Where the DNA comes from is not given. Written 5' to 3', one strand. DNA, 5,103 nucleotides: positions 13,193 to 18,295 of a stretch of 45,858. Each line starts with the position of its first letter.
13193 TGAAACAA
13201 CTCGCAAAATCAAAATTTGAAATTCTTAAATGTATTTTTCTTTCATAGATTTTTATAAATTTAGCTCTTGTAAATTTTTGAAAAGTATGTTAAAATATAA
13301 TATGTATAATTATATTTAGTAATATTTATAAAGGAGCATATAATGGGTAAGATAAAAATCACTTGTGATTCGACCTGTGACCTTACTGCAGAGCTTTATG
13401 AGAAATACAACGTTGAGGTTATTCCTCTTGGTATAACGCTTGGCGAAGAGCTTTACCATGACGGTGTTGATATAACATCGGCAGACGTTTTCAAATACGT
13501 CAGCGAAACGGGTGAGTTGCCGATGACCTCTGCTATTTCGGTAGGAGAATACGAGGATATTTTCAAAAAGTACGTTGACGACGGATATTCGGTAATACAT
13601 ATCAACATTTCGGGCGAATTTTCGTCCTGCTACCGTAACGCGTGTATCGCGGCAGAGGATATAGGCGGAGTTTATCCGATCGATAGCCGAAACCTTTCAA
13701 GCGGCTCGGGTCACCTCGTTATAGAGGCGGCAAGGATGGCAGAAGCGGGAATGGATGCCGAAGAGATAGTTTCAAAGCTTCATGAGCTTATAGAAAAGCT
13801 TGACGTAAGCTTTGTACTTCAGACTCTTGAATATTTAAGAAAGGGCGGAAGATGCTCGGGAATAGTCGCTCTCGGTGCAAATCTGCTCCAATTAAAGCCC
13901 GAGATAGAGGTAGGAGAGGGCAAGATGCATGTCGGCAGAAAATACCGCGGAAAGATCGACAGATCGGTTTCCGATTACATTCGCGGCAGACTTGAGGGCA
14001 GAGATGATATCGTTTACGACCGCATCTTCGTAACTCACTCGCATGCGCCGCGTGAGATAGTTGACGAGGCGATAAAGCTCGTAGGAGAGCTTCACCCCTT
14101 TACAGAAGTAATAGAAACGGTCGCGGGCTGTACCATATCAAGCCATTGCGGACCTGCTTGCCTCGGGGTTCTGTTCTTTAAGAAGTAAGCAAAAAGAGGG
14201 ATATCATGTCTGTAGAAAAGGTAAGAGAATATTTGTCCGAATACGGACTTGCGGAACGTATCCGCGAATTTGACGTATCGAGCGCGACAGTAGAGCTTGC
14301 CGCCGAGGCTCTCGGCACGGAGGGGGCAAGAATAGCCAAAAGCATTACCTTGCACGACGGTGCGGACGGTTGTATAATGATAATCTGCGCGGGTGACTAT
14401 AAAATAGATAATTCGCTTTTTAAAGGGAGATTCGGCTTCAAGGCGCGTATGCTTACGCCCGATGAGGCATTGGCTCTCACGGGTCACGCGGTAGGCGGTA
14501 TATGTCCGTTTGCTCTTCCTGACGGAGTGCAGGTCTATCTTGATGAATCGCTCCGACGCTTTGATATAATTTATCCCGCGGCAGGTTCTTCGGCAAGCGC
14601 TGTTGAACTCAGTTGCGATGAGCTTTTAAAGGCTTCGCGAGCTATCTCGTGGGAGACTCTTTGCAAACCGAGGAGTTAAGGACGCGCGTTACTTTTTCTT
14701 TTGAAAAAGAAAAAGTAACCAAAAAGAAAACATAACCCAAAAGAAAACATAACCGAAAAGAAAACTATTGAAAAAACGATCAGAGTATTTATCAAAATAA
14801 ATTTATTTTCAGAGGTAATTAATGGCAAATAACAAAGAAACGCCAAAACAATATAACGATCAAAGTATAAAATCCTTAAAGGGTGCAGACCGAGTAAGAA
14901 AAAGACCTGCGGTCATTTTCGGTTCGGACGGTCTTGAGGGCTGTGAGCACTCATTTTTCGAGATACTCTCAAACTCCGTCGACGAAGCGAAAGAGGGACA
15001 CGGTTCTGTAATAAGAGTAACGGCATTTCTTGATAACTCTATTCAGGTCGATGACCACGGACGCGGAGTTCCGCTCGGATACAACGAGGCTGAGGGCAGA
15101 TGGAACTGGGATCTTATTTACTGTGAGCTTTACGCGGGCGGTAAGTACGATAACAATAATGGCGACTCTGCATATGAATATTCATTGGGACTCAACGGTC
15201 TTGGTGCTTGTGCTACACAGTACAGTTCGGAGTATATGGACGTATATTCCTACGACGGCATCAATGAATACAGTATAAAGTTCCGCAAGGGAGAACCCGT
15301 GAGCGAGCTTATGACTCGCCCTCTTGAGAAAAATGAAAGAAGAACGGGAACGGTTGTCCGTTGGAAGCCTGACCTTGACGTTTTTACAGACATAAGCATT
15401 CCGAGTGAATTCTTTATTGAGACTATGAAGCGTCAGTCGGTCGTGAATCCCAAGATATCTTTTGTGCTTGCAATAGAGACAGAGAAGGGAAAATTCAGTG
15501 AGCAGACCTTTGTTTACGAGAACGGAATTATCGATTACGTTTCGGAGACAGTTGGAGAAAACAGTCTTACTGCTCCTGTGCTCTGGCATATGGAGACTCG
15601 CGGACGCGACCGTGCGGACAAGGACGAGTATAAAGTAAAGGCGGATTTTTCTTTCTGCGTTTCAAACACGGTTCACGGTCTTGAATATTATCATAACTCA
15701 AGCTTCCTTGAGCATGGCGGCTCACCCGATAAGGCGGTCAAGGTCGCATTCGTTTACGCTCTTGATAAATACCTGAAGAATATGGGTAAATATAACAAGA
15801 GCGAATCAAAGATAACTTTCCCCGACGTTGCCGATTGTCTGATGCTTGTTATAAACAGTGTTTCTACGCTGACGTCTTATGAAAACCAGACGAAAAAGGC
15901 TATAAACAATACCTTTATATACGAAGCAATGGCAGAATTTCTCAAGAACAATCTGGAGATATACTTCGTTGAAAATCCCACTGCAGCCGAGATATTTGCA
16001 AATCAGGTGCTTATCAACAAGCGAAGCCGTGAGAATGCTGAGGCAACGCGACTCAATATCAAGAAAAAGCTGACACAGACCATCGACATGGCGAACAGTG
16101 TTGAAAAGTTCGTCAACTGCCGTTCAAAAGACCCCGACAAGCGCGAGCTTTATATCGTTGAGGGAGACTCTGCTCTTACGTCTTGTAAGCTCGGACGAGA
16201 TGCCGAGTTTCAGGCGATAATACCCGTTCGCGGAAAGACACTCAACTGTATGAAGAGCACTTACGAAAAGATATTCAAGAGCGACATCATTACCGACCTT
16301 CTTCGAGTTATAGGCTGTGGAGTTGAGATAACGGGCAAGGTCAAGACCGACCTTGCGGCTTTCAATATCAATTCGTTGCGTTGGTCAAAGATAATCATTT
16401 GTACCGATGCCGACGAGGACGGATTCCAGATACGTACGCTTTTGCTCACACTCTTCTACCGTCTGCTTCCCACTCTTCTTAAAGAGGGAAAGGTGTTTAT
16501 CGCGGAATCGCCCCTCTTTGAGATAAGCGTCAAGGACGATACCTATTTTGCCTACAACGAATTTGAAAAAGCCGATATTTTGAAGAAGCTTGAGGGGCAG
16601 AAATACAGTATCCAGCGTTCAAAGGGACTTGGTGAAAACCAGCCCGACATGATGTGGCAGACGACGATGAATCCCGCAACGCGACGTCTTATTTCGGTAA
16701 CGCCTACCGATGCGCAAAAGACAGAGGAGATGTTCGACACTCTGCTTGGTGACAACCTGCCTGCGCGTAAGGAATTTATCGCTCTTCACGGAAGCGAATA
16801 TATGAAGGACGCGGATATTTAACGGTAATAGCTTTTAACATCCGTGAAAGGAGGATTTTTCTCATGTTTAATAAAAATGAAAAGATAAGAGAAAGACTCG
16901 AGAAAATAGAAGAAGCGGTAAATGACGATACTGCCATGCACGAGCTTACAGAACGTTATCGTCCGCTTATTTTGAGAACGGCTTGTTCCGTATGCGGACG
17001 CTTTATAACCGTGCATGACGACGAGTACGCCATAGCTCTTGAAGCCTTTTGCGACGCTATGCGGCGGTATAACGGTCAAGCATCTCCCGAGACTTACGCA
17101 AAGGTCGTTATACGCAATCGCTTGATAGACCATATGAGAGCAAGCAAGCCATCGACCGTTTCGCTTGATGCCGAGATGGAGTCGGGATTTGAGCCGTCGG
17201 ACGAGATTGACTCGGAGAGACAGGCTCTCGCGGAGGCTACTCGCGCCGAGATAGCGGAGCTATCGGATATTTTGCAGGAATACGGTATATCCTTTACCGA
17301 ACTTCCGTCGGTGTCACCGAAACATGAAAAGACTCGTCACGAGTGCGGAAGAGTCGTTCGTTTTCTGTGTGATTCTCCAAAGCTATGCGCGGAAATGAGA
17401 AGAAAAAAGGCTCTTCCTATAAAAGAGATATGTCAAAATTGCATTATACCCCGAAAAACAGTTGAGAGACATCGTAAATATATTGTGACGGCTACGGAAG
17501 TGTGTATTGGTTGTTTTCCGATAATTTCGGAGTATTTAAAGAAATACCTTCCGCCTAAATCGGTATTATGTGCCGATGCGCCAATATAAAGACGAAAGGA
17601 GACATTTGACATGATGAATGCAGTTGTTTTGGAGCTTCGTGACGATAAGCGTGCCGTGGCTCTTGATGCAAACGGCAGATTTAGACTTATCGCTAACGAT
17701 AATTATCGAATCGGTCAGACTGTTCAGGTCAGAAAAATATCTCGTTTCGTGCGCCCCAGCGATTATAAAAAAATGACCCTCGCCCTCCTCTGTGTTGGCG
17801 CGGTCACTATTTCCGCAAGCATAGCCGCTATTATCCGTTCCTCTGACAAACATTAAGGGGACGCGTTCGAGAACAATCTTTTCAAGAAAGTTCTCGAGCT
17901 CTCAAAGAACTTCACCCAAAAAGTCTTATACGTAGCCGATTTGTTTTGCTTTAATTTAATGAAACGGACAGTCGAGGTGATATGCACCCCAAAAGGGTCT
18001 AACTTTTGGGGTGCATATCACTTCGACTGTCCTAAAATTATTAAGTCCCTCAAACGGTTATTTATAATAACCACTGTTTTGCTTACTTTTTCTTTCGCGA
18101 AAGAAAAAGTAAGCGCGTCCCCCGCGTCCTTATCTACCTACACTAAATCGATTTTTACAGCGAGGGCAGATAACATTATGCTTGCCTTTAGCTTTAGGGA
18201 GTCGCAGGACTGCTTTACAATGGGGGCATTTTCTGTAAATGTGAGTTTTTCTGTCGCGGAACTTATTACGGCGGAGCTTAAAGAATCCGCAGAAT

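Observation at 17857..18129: Undescribed-looking family of modular, hairpin-rich interspersed repeats (at least six copies in 46 kb)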

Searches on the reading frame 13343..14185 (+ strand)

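Call 93: search_protein_families(library=pfam, proteins=[window:13343-14185:+], max_evalue=0.00001)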
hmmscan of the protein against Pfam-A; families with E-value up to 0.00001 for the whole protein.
window:13343-14185:+ (281 aa): 1 family
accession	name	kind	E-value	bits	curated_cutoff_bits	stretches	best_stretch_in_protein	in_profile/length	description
PF02645.21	DegV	-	6.5e-67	226.2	27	1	3-281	1-280/280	Uncharacterised protein, DegV family COG1307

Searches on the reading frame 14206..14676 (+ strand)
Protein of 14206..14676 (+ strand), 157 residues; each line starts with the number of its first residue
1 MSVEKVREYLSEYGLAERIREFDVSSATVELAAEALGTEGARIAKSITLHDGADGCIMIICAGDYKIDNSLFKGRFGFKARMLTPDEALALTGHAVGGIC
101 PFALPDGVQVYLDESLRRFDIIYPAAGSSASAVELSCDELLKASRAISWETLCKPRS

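Call 77: search_protein_families(library=pfam, proteins=[window:14206-14676:+], max_evalue=0.001)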
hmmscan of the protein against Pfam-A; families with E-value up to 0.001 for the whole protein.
window:14206-14676:+ (157 aa): 1 family
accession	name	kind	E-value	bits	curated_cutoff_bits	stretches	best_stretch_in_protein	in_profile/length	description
PF04073.20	tRNA_edit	-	2.7e-24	86.1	25.5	1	27-142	5-122/123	Aminoacyl-tRNA editing domain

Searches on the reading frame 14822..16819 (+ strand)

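Call 77: search_protein_families(library=pfam, proteins=[window:14822-16819:+], max_evalue=0.001)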
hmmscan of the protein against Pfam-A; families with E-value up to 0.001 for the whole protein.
window:14822-16819:+ (666 aa): 3 families
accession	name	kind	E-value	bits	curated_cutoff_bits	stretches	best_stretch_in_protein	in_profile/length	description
PF00986.26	DNA_gyraseB_C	-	1.3e-24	86.5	29.8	1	593-653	2-62/63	DNA gyrase B subunit, carboxyl terminus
PF00204.31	DNA_gyraseB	-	1.1e-23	84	27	1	235-410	1-171/173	DNA gyrase B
PF01751.28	Toprim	-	2.9e-16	59.8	23.1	1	442-562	1-95/96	Toprim domain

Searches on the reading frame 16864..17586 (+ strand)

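Call 77: search_protein_families(library=pfam, proteins=[window:16864-17586:+], max_evalue=0.001)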
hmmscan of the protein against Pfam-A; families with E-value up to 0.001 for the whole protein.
window:16864-17586:+ (241 aa): 1 family
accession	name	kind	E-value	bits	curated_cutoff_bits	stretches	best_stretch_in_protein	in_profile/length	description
PF04542.20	Sigma70_r2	-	8.9e-09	35.5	24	1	29-94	2-68/71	Sigma-70 region 2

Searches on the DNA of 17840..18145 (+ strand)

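Call 18: search_dna_similar(query=window:17850-18135:+, collection=plasmids, mode=distant)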
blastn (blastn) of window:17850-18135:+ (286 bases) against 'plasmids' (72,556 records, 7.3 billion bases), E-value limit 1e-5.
Records with a match: 1; places in all: 1; records where one place covers at least 80% of the query: 0.
Best place of each record, by identity: 90-95% 1.
By first word of the organism name: Monoglobus 1.
By predicted mobility (MOB-suite, as given by PLSDB): non-mobilizable 1.
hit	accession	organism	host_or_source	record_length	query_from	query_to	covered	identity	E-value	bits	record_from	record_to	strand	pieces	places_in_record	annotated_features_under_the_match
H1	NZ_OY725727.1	Monoglobus pectinilyticus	-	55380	129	174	16%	93.6%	6e-9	69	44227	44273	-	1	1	none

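Call 25: search_rna_families(source=window, start=17840, end=18145, threshold=evalue, max_evalue=10, show_alignments=3)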
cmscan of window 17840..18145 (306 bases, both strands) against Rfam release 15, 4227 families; matches with E-value up to 10: 22.
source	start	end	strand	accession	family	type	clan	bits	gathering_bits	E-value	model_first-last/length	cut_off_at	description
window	17951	18043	-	RF04174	MIR4208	Gene; miRNA;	-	27.9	140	0.022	1-191/191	no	MIR4208 microRNA precursor family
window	17965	18033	-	RF04262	MIR1319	Gene; miRNA;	-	27.2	116.6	0.0048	1-119/119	no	MIR1319 microRNA precursor family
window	17966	18032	+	RF04128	MIR8562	Gene; miRNA;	-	24.1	211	0.016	1-242/242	no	MIR8562 microRNA precursor family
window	17963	18078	+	RF01644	ceN59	Gene; snRNA; snoRNA; HACA-box;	-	23.2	50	0.096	1-137/137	no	Caenorhabditis snoRNA ceN59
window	17954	18096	+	RF02696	Teg49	Gene; sRNA;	-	23.2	186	0.12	1-196/196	no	Teg49 sRNA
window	17960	18039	+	RF00854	mir-5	Gene; miRNA;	-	22.6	75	0.036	1-70/70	no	mir-5 microRNA precursor family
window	17958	18036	-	RF03517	MIR5225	Gene; miRNA;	-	21.9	72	0.017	1-126/126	no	MIR5225 microRNA precursor family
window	18081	18114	+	RF03760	mir-2041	Gene; miRNA;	-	21.1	70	0.11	18-51/68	no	mir-2041 microRNA precursor family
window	17914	18028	+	RF02397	sau-5971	Gene; sRNA;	-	20.7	90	0.18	1-96/96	no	Staphylococcus sRNA sau-5971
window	17960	18035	-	RF00854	mir-5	Gene; miRNA;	-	19.5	75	0.23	1-70/70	no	mir-5 microRNA precursor family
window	18084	18112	+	RF04136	MIR1862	Gene; miRNA;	-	18.3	84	0.43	1-90/90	no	MIR1862 microRNA precursor family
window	18082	18114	+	RF03323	mir-3613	Gene; miRNA;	-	18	91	0.29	22-65/86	no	mir-3613 microRNA precursor family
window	17970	18029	+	RF04174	MIR4208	Gene; miRNA;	-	17.9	140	2.7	1-191/191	no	MIR4208 microRNA precursor family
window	17951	18046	+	RF03118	gCoV-5UTR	Cis-reg;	CL00116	17.7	124.9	2.5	53-177/200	no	Gammacoronavirus 5'UTR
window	18048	18115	+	RF01070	sucA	Cis-reg;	-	16.4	40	1.3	1-83/83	no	SucA RNA motif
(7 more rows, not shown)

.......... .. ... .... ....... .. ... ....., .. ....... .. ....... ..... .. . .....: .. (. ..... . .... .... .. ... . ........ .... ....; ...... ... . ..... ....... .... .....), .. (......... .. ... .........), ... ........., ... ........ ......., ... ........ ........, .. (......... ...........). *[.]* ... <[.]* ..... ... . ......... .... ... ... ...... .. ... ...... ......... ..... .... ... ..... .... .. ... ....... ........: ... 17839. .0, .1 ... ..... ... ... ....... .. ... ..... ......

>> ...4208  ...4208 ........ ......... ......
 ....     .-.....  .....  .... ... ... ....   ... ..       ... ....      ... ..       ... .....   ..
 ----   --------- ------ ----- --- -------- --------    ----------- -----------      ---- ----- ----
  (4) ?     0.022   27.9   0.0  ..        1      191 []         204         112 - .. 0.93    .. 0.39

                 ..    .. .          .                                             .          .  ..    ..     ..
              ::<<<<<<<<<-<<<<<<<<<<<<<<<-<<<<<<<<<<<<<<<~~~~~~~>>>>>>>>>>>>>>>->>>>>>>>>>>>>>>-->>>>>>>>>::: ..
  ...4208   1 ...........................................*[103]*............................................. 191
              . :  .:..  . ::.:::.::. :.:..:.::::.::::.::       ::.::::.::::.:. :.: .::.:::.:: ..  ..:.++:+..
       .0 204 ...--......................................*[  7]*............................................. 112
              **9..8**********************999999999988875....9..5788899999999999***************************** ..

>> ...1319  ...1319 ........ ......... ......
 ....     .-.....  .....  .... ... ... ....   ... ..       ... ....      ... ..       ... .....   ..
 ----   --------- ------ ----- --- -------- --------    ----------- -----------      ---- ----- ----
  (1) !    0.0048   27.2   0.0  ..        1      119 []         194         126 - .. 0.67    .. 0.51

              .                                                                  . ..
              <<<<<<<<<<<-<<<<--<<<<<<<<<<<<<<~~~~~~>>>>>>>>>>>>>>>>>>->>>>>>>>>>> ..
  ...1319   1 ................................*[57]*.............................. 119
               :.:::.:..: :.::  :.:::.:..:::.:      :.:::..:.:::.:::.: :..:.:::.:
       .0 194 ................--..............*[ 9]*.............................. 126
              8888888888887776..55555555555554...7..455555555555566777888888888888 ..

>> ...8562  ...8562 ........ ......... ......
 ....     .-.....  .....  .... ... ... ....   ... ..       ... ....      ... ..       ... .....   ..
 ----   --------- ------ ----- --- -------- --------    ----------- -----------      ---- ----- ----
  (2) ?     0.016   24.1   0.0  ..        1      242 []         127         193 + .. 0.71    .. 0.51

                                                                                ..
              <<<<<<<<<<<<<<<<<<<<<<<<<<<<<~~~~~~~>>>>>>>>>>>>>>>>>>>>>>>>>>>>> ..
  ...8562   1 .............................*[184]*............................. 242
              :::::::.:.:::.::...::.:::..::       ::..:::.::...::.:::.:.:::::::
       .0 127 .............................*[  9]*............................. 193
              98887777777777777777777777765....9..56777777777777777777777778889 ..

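Call 42: get_annotated_region(hit=H1, flank=3000)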
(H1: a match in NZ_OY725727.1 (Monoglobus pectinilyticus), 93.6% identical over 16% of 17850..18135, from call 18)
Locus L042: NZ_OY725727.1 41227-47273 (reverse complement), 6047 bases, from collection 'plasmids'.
description: Monoglobus pectinilyticus strain Ruminococcaceae species TSDC17.2-1.2 plasmid 3, complete sequence
organism: Monoglobus pectinilyticus (NCBI taxid 1981510)
taxonomy: Bacteria; Bacillota; Clostridia; Monoglobales; Monoglobaceae; Monoglobus; Monoglobus pectinilyticus
host: -; source: -; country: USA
typing (MOB-suite, as given by PLSDB): non-mobilizable
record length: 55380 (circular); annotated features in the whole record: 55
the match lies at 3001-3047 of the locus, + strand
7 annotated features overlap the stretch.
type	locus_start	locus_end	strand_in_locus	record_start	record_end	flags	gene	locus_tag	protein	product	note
CDS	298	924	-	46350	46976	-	-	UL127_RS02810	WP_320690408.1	YigZ family protein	-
CDS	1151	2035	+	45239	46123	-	-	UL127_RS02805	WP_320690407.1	MBL fold metallo-hydrolase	-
CDS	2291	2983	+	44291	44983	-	-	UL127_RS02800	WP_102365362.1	response regulator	GO:0000160 - phosphorelay signal transduction system [Evidence IEA]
CDS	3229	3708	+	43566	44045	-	-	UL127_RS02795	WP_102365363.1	hypothetical protein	-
CDS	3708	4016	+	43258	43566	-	-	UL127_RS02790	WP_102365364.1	hypothetical protein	-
CDS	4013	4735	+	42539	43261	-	-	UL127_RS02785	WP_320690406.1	hypothetical protein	-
CDS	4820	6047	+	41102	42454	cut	-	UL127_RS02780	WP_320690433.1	MATE family efflux transporter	GO:0006855 - xenobiotic transmembrane transport [Evidence IEA]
